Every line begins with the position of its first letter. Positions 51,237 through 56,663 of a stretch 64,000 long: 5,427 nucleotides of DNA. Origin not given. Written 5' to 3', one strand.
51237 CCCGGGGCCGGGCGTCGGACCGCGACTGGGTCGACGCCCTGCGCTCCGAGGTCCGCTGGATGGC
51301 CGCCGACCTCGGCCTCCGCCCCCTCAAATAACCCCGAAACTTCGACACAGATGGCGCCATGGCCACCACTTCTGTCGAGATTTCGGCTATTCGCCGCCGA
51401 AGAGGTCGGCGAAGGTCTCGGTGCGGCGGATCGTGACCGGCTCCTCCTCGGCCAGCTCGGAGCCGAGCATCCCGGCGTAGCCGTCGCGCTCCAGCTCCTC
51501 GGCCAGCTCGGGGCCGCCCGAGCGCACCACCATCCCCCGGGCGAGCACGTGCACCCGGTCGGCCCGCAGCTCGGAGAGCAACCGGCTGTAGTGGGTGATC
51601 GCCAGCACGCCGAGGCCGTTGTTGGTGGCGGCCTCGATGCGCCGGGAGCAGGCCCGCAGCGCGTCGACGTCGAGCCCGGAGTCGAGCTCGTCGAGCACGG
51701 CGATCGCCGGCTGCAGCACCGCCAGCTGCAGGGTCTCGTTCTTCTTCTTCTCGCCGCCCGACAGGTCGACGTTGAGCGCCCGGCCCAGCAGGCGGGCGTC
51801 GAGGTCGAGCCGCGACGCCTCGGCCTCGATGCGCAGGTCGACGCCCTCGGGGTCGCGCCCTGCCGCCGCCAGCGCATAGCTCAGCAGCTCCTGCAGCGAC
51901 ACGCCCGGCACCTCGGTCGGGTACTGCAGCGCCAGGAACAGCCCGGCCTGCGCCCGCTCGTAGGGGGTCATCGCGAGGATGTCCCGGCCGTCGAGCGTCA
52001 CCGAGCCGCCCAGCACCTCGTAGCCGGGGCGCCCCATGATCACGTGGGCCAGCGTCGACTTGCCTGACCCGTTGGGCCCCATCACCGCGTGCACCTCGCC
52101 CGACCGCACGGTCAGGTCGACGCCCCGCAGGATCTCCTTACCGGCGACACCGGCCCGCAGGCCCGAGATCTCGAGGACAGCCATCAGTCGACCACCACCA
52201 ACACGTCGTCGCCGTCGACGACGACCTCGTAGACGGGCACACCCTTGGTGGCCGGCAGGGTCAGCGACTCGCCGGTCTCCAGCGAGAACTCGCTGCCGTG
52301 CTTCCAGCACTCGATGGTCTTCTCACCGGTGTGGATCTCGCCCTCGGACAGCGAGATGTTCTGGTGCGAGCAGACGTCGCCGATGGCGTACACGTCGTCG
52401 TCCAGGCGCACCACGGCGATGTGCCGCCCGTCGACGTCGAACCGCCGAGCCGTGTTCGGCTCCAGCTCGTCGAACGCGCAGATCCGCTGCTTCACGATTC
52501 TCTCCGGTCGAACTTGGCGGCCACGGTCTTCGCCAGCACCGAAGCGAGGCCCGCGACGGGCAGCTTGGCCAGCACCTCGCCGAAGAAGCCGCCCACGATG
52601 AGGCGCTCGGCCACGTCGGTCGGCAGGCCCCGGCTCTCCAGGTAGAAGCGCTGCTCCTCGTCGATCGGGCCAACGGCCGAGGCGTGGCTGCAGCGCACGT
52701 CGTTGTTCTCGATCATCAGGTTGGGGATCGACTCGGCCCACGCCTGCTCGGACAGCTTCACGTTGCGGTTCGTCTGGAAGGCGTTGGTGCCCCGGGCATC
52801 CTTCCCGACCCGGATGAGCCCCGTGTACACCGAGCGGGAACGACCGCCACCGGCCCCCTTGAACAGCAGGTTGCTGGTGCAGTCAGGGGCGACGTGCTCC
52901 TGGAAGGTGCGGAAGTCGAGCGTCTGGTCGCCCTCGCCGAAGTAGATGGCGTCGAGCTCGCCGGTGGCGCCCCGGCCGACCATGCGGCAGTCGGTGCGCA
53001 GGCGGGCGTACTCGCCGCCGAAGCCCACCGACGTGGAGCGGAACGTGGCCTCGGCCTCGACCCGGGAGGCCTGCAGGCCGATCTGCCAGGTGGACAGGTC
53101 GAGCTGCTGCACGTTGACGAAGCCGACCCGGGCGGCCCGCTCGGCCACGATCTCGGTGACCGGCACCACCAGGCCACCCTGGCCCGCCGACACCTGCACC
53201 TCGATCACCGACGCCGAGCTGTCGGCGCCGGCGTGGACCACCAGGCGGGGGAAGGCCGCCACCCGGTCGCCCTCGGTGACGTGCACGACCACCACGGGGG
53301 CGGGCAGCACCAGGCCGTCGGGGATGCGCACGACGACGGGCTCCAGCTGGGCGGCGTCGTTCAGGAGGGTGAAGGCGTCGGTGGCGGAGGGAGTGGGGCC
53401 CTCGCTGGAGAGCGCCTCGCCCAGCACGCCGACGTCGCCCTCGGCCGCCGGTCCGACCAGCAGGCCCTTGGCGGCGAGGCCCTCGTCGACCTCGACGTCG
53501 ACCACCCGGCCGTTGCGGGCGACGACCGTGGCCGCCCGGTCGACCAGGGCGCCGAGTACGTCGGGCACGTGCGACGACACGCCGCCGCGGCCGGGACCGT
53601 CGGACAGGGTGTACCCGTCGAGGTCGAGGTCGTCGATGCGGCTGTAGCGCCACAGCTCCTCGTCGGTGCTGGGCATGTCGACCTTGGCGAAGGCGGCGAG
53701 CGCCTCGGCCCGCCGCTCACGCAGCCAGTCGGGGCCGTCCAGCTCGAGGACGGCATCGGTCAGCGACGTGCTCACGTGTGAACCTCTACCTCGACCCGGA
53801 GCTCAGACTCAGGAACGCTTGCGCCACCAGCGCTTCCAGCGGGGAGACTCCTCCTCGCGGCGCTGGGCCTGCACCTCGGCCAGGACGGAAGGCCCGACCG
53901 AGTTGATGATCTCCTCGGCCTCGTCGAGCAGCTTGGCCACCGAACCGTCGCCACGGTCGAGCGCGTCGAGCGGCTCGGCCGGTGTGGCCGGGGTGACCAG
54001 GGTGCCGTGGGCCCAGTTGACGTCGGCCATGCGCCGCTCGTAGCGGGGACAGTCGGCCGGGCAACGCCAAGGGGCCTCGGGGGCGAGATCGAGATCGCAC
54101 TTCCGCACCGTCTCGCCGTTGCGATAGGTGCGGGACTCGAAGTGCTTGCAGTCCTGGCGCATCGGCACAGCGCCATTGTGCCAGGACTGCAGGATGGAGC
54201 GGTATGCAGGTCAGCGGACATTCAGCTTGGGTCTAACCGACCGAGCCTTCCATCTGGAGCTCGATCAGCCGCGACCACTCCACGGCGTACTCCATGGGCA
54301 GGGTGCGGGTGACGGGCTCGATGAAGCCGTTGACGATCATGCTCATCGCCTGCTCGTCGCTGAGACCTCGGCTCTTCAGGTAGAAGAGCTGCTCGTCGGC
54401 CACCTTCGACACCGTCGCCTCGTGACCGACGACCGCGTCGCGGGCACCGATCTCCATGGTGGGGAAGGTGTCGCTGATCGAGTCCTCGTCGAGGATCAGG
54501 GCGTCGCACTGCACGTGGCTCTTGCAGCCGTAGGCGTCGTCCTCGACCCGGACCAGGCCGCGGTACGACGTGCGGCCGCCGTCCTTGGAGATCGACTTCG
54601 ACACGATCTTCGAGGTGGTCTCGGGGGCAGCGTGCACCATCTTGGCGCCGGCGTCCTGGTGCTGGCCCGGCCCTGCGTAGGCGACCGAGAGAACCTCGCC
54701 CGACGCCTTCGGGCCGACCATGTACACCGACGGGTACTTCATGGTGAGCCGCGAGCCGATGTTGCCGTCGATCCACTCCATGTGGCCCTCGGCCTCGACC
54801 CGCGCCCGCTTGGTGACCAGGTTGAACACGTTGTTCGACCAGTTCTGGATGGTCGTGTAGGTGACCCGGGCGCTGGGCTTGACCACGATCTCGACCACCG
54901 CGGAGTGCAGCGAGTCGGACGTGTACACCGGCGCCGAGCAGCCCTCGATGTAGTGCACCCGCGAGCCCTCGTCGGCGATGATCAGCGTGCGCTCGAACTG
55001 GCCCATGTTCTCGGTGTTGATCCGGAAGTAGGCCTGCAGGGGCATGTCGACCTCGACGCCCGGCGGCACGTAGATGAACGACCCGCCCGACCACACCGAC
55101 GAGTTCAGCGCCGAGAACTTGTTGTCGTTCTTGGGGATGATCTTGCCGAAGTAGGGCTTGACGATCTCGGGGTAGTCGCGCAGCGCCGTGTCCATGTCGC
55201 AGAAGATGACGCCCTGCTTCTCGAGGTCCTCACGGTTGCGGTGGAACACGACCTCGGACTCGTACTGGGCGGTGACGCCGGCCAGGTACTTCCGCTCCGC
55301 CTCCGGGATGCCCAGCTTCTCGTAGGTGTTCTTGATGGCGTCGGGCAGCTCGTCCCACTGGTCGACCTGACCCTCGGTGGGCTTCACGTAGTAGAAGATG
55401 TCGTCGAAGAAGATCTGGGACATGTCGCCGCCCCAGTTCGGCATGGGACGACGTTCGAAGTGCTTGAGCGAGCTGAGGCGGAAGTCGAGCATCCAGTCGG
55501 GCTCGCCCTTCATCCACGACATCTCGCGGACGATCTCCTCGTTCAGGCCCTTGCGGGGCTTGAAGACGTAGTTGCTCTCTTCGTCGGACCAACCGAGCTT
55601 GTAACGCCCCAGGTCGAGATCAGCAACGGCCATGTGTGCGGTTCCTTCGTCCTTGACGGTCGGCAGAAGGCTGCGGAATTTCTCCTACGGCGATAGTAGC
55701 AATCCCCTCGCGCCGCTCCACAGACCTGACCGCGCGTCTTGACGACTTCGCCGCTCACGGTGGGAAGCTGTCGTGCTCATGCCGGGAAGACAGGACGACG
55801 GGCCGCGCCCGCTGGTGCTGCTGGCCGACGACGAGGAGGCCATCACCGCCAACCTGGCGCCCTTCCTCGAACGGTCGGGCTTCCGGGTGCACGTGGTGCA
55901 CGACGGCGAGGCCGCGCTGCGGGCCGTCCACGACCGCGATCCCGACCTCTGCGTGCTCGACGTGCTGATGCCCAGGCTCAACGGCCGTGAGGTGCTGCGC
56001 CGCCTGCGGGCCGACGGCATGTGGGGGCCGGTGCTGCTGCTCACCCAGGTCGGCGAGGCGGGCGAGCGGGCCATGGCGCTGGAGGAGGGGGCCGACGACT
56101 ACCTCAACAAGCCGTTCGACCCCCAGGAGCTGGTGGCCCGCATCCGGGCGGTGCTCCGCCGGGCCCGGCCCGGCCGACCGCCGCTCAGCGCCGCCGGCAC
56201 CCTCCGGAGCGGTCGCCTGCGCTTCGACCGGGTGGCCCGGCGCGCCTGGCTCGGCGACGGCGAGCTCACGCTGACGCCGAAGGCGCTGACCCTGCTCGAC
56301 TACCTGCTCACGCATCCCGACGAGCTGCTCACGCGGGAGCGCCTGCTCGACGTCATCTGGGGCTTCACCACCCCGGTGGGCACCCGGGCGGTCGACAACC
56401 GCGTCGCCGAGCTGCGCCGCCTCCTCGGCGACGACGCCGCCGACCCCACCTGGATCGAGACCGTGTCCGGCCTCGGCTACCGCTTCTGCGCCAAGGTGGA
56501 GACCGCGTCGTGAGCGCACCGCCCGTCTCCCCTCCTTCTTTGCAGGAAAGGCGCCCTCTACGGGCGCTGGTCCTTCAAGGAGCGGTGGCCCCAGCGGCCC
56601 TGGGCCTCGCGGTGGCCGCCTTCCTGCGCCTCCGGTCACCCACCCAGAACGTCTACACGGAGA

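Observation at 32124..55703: Shared 26-bp dyad operator links two separated suf operons (candidate undescribed Fe-S regulon)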

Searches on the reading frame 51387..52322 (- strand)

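Call 8: search_protein_families(library=pfam, proteins=[window:51387-52322:-])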
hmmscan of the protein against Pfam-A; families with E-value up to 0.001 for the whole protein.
window:51387-52322:- (311 aa): 4 families
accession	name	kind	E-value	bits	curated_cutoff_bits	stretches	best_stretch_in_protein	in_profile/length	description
PF00005.33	ABC_tran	-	4.3e-17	63.4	25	1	65-212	1-134/137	ABC transporter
PF02463.25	SMC_N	-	3.8e-07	30.2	40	0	186-252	136-205/220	RecF/RecN/SMC N terminal domain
PF13304.12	AAA_21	-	7.2e-07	30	27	0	199-245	252-299/304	AAA domain, putative AbiEii toxin, Type IV TA system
PF13671.12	AAA_33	-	0.00018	22.3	27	1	77-109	1-33/143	AAA domain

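Call 13: search_protein_families(library=ncbifam, proteins=[window:51387-52322:-])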
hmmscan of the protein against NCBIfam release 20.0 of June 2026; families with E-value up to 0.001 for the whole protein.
window:51387-52322:- (311 aa): 167 families (the best 25 are shown)
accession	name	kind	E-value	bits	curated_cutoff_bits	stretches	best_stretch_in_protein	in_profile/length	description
TIGR01978.1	sufC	equivalog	9.5e-81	270.8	212.8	1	50-283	1-241/243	Fe-S cluster assembly ATPase SufC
NF007134.0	PRK09580.1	equivalog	2.3e-68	230.4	400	1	50-284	2-243/248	Fe-S cluster assembly ATPase SufC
TIGR03864.1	PQQ_ABC_ATP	hypoth_equivalog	3.6e-26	92.1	302.25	1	50-271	2-216/236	ABC transporter, ATP-binding subunit, PQQ-dependent alcohol dehydrogenase system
NF011967.0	PRK15439.1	equivalog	4e-23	81.6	586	1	48-269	10-222/510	autoinducer 2 ABC transporter ATP-binding protein LsrA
TIGR04406.1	LPS_export_lptB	equivalog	7.7e-23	81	240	1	50-272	2-220/239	LPS export ABC transporter ATP-binding protein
TIGR03410.1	urea_trans_UrtE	equivalog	3.8e-22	78.9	285.8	1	50-270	1-215/230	urea ABC transporter ATP-binding subunit UrtE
NF010068.0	PRK13548.1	equivalog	4.9e-22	78.3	261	1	49-272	5-228/261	heme ABC transporter ATP-binding protein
TIGR04520.1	ECF_ATPase_1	equivalog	1.8e-20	73.5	315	1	62-272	15-221/269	energy-coupling factor transporter ATPase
NF008653.0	PRK11650.1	subfamily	2e-19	69.8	432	1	47-271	1-219/357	sn-glycerol-3-phosphate ABC transporter ATP-binding protein UgpC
TIGR04521.1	ECF_ATPase_2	equivalog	2.4e-19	69.5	330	1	62-272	18-230/279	energy-coupling factor transporter ATPase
TIGR03873.1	F420-0_ABC_ATP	hypoth_equivalog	4.5e-19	68.7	372.4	1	50-272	2-222/256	putative F420-0 ABC transporter ATP-binding protein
NF047930.1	ABC_ATP_B6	equivalog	9.1e-19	67.4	670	1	67-279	20-228/510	putative B6 ABC transporter ATP-binding protein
TIGR01188.1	drrA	subfamily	1.2e-18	67.4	312.45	1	64-275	8-213/302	daunorubicin resistance ABC transporter, ATP-binding protein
NF041861.1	YtfR_transport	equivalog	2.9e-18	65.6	850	1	49-299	1-247/492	galactofuranose ABC transporter, ATP-binding protein YtfR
NF040873.1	AztA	equivalog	3e-18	66.1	220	1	60-250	3-183/191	zinc ABC transporter ATP-binding protein AztA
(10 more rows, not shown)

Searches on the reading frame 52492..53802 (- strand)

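Call 8: search_protein_families(library=pfam, proteins=[window:52492-53802:-])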
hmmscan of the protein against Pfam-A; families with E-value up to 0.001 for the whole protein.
window:52492-53802:- (436 aa): 1 family
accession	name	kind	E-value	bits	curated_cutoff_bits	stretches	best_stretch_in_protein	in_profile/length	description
PF01458.23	SUFBD_core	-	5.4e-68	229.3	27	1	176-406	3-232/232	SUF system FeS cluster assembly, SufBD core domain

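Call 13: search_protein_families(library=ncbifam, proteins=[window:52492-53802:-])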
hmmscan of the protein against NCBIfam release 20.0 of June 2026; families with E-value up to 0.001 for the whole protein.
window:52492-53802:- (436 aa): 5 families
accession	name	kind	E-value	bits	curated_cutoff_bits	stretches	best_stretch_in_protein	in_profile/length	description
TIGR01981.1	sufD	equivalog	3.9e-65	219.9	222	1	156-419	8-271/275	Fe-S cluster assembly protein SufD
NF008194.0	PRK10948.1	equivalog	1.6e-33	116.2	489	1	37-431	35-418/423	Fe-S cluster assembly protein SufD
TIGR01980.1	sufB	equivalog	1.4e-32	112.9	346.4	1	138-416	158-438/448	Fe-S cluster assembly protein SufB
NF008773.0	PRK11814.1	equivalog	5.3e-22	78.1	717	1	140-416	179-465/484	Fe-S cluster assembly protein SufB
NF052511.1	SUF_like_SmsB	exception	3.9e-16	59.1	650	1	156-419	167-430/445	SUF-like minimal system protein SmsB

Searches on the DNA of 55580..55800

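Call 79: search_rna_families(source=window, start=55580, end=55800, threshold=evalue, max_evalue=1)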
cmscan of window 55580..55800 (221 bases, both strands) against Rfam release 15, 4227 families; matches with E-value up to 1: 0.
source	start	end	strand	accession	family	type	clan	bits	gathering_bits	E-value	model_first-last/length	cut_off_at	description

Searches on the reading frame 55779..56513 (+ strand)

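Call 8: search_protein_families(library=pfam, proteins=[window:55779-56513:+])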
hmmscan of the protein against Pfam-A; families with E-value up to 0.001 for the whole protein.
window:55779-56513:+ (244 aa): 3 families
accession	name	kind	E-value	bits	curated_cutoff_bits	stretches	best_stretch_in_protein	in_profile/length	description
PF00072.30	Response_reg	-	2.3e-28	99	30.2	1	13-123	1-111/111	Response regulator receiver domain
PF00486.34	Trans_reg_C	-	1.3e-20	73.7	26.2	1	162-236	3-77/77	Transcriptional regulatory protein, C terminal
PF21695.3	GlnR_1st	-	7.3e-05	23.1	27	1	13-124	4-109/111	Transcription regulator GlnR, N-terminal domain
